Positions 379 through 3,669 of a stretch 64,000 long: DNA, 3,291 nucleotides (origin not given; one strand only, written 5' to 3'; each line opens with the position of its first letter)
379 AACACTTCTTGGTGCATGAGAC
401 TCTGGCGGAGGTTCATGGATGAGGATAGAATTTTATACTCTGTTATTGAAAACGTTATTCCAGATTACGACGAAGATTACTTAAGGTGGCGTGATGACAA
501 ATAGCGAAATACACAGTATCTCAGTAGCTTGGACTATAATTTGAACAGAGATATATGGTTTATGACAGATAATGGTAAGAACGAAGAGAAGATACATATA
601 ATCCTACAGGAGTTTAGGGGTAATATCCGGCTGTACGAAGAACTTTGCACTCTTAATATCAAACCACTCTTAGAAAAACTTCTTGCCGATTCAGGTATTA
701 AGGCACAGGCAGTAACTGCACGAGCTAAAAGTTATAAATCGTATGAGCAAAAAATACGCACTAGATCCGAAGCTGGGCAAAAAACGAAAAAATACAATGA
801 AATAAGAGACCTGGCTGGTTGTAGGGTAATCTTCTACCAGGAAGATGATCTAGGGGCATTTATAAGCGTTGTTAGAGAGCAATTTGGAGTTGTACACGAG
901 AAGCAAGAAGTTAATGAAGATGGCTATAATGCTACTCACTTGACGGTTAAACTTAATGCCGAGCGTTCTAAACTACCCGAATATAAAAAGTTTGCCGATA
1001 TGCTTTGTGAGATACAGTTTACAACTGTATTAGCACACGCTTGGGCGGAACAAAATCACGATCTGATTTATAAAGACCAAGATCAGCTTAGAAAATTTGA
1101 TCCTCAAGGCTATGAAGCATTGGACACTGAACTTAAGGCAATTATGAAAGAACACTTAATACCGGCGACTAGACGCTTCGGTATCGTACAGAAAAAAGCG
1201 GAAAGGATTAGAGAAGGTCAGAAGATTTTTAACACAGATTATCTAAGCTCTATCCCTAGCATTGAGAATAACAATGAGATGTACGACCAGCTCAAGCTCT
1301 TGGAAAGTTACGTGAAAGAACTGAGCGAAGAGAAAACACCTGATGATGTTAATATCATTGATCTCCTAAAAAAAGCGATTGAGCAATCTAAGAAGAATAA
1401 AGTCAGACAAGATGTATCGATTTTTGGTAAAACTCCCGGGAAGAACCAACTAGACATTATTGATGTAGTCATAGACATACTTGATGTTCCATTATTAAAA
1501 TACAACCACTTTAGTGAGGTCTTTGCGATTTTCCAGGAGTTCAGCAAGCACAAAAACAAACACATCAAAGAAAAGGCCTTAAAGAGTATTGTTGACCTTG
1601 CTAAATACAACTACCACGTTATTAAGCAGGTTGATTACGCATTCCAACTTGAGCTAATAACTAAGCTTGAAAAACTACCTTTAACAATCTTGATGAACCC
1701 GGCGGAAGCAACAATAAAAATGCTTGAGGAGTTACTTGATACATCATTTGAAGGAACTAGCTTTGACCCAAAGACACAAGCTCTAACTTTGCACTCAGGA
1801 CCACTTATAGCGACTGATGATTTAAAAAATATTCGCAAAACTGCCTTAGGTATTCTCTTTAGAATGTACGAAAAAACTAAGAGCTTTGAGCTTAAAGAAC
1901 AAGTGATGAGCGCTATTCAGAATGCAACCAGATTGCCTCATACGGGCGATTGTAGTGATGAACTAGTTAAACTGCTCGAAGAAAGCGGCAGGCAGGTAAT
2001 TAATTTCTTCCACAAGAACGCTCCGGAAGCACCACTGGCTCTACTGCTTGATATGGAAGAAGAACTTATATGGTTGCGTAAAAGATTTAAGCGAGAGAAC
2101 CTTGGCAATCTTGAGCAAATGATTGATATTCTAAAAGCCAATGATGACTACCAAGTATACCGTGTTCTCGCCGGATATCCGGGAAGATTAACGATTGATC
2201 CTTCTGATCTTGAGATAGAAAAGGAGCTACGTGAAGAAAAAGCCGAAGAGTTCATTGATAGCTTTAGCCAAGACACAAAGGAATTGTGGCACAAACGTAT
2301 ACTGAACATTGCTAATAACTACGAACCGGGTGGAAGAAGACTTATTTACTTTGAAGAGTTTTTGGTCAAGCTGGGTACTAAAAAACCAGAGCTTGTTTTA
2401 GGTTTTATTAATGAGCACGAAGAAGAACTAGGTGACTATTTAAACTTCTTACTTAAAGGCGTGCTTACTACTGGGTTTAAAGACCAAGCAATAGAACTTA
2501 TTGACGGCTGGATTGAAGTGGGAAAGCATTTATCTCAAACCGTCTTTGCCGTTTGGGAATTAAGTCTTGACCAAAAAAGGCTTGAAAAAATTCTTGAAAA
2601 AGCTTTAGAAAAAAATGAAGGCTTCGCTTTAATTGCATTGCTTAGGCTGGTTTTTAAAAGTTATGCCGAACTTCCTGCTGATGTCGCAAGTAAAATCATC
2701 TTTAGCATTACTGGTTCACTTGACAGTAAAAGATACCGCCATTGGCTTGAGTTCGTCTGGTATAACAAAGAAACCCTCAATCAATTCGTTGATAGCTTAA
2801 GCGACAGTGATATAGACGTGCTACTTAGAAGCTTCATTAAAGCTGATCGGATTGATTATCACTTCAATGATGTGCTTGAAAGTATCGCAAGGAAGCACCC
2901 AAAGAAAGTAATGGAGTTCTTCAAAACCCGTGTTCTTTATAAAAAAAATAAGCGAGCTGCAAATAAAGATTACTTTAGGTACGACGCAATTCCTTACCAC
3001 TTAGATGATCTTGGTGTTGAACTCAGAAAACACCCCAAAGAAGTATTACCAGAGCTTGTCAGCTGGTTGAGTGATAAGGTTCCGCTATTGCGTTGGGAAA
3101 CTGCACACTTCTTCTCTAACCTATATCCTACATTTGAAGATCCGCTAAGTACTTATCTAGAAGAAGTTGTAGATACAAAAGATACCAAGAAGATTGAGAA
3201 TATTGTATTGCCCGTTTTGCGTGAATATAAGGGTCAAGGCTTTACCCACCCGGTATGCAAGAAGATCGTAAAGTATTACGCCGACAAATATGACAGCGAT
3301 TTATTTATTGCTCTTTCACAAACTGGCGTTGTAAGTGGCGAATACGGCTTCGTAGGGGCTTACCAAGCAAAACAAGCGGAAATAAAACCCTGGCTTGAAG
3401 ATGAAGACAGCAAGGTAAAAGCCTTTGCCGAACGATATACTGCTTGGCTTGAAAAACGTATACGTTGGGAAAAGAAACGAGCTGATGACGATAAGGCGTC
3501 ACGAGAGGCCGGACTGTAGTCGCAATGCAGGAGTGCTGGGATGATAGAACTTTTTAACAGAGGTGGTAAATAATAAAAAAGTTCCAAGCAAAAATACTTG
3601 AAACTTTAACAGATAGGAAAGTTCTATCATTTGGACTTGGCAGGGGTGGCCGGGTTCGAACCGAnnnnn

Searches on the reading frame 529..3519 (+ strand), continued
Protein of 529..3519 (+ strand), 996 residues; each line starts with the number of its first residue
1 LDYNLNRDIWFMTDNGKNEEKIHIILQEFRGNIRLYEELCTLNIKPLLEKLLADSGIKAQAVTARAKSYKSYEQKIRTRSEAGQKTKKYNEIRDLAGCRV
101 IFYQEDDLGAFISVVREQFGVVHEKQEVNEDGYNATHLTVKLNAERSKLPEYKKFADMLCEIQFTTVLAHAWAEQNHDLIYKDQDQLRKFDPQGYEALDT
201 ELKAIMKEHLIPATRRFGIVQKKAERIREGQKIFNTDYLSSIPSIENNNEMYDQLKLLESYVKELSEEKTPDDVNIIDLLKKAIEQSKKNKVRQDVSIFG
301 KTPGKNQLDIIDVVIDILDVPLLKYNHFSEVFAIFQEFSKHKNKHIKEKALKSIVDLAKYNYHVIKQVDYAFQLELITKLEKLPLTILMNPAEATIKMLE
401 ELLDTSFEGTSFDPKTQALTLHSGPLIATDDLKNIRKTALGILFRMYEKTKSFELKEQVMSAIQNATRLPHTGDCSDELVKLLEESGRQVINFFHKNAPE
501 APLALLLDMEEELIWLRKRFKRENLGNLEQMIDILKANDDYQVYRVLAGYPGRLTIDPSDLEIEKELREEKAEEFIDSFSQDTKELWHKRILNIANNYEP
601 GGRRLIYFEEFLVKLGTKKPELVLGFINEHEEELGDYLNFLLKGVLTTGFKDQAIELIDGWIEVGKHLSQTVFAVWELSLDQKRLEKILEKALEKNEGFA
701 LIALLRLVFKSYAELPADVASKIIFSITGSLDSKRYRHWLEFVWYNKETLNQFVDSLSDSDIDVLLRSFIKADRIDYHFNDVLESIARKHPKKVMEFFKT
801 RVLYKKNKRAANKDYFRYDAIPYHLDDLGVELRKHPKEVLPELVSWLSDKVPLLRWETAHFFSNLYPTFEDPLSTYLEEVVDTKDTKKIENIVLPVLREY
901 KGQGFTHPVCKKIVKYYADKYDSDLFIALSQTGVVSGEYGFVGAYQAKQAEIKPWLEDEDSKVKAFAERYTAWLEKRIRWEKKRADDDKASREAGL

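Call 122: get_annotated_region(hit=H4, flank=6000)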
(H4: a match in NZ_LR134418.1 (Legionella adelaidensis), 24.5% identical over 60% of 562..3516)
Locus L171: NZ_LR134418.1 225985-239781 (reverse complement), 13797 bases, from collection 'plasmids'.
description: Legionella adelaidensis strain NCTC12735 plasmid 9, complete sequence
organism: Legionella adelaidensis (NCBI taxid 45056)
taxonomy: Bacteria; Pseudomonadota; Gammaproteobacteria; Legionellales; Legionellaceae; Legionella; Legionella adelaidensis
host: -; source: environmental,Cooling tower water; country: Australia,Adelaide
typing (MOB-suite, as given by PLSDB): non-mobilizable
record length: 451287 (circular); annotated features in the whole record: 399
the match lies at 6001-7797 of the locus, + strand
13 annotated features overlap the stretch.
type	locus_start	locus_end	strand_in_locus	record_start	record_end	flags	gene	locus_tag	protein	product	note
CDS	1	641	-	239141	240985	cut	-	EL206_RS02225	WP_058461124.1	toprim domain-containing protein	-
CDS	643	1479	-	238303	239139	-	-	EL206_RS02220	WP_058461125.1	hypothetical protein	-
CDS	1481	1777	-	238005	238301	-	-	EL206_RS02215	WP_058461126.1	helix-turn-helix domain-containing protein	-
CDS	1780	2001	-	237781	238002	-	-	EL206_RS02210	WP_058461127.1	hypothetical protein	-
CDS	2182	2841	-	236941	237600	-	-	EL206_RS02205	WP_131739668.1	hypothetical protein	-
CDS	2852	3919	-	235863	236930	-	-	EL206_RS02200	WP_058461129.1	site-specific integrase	GO:0015074 - DNA integration [Evidence IEA]; GO:0006310 - DNA recombination [Evidence IEA]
CDS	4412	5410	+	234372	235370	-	-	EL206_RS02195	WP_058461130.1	PIN domain-containing protein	-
CDS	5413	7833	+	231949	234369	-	-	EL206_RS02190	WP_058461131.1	hypothetical protein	-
CDS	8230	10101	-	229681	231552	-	rpoD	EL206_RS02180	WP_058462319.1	RNA polymerase sigma factor RpoD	GO:0006355 - regulation of DNA-templated transcription [Evidence IEA]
CDS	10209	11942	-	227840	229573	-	dnaG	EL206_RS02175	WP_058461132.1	DNA primase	GO:0006269 - DNA replication, synthesis of RNA primer [Evidence IEA]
CDS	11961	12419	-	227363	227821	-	-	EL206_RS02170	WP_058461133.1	GatB/YqeY domain-containing protein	-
CDS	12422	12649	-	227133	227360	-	rpsU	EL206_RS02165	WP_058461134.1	30S ribosomal protein S21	GO:0006412 - translation [Evidence IEA]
CDS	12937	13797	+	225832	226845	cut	tsaD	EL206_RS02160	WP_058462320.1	tRNA (adenosine(37)-N6)-threonylcarbamoyltransferase complex transferase subunit TsaD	GO:0006400 - tRNA modification [Evidence IEA]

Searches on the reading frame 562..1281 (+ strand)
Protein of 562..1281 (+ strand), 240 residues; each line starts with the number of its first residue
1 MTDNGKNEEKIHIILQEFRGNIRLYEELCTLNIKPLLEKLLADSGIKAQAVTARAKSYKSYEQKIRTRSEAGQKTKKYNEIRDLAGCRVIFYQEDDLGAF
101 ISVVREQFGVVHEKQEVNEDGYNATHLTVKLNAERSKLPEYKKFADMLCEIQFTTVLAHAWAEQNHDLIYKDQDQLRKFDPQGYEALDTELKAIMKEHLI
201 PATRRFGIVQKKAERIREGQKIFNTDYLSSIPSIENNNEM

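Call 85: predict_structure(alignment_id=A7)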
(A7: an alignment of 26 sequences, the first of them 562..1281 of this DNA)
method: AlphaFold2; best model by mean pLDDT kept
length: 240 residues; sequences in the alignment: 26
mean_pLDDT: 91.0   pTM: 0.83
mean pLDDT of the five models: 91.0, 91.0, 90.7, 89.6, 89.0
residues with pLDDT >= 90: 176; 70-90: 59; 50-70: 5; < 50: 0
segments of 3 or more residues with pLDDT < 50: none
pLDDT, mean of each block of 10 residues (from residue 1): 76 93 96 97 97 95 90 82 94 95 97 87 92 94 95 96 92 93 96 93 92 89 80 76
secondary structure, 60 per line:
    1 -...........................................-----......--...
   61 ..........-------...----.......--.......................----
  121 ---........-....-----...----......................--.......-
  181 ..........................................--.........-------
elements in order: H2-44 E50-55 H58-70 E85-91 H94-107 E108-116 E124-131 H133-136 E149-155 H156-170 H173-179 H181-222 H225-233

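Call 88: fold_search(model_id=the predicted structure, library=pdb)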
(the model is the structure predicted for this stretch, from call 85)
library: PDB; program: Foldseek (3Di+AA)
matches with E <= 10: 333; with E <= 0.001: 70
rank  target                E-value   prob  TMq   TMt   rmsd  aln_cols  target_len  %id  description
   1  5dec_B                2.1e-10  1.00  0.65  0.80   3.5       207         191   20  Crystal structure of the small alarmone synthetase 1 from Bacillus subtilis (released 2015-10-28)
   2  6ex0_B                3.5e-10  1.00  0.59  0.70   4.0       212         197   19  Crystal structure of RelP (SAS2) from Staphylococcus aureus bound to pppGpp in the post-catalytic state (released 2018-01-24)
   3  6ewz_A                9.5e-10  1.00  0.65  0.76   3.4       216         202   19  Crystal structure of RelP (SAS2) from Staphylococcus aureus bound to AMPCPP and GTP in the pre-catalytic state (released 2018-01-24)
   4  5dec_A                1.1e-09  1.00  0.63  0.79   3.5       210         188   18  Crystal structure of the small alarmone synthetase 1 from Bacillus subtilis (released 2015-10-28)
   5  6ewz_B                1.2e-09  1.00  0.51  0.59   7.0       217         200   19  Crystal structure of RelP (SAS2) from Staphylococcus aureus bound to AMPCPP and GTP in the pre-catalytic state (released 2018-01-24)
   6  5dec_D                1.4e-09  1.00  0.64  0.79   3.8       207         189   19  Crystal structure of the small alarmone synthetase 1 from Bacillus subtilis (released 2015-10-28)
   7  2be3_A                1.4e-09  1.00  0.60  0.70   4.6       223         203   21  Structure of a GTP Pyrophosphokinase Family Protein from Streptococcus pneumoniae (released 2005-12-06)
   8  6fgj_A                2.3e-09  1.00  0.58  0.69   4.2       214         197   20  Crystal structure of the small alarmone synthethase 2 from Staphylococcus aureus (released 2018-02-07)
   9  6ex0_A                2.6e-09  1.00  0.43  0.53   9.1       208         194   19  Crystal structure of RelP (SAS2) from Staphylococcus aureus bound to pppGpp in the post-catalytic state (released 2018-01-24)
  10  6fgx_A                2.8e-09  1.00  0.58  0.69   4.2       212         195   20  Crystal structure of the small alarmone synthethase 2 from Staphylococcus aureus bound to AMPCPP (released 2018-02-07)
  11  5ded_E                3.4e-09  1.00  0.59  0.73   4.3       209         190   22  Crystal structure of the small alarmone synthethase 1 from Bacillus subtilis bound to its product pppGpp (released 2015-10-28)
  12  6fgj_B                3.4e-09  1.00  0.49  0.58   6.9       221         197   18  Crystal structure of the small alarmone synthethase 2 from Staphylococcus aureus (released 2018-02-07)
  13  6fgk_D                3.6e-09  1.00  0.61  0.77   3.4       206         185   19  Crystal structure of the small alarmone synthethase 2 from Bacillus subtilis (released 2018-02-07)
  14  5ded_A                4.9e-09  1.00  0.58  0.70   5.3       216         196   20  Crystal structure of the small alarmone synthethase 1 from Bacillus subtilis bound to its product pppGpp (released 2015-10-28)
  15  5ded_D                5.2e-09  1.00  0.59  0.74   3.5       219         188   20  Crystal structure of the small alarmone synthethase 1 from Bacillus subtilis bound to its product pppGpp (released 2015-10-28)
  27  5dec_C                8.4e-08  1.00  0.54  0.68   4.4       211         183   20  Crystal structure of the small alarmone synthetase 1 from Bacillus subtilis (released 2015-10-28)
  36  7ztb_A                1.9e-07  1.00  0.50  0.36  16.8       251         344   20  Structure of the Salmonella tRNA pyrophosphokinase CapRel (released 2022-11-23)
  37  7ztb_B                2.6e-07  1.00  0.47  0.34   4.1       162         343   23  Structure of the Salmonella tRNA pyrophosphokinase CapRel (released 2022-11-23)
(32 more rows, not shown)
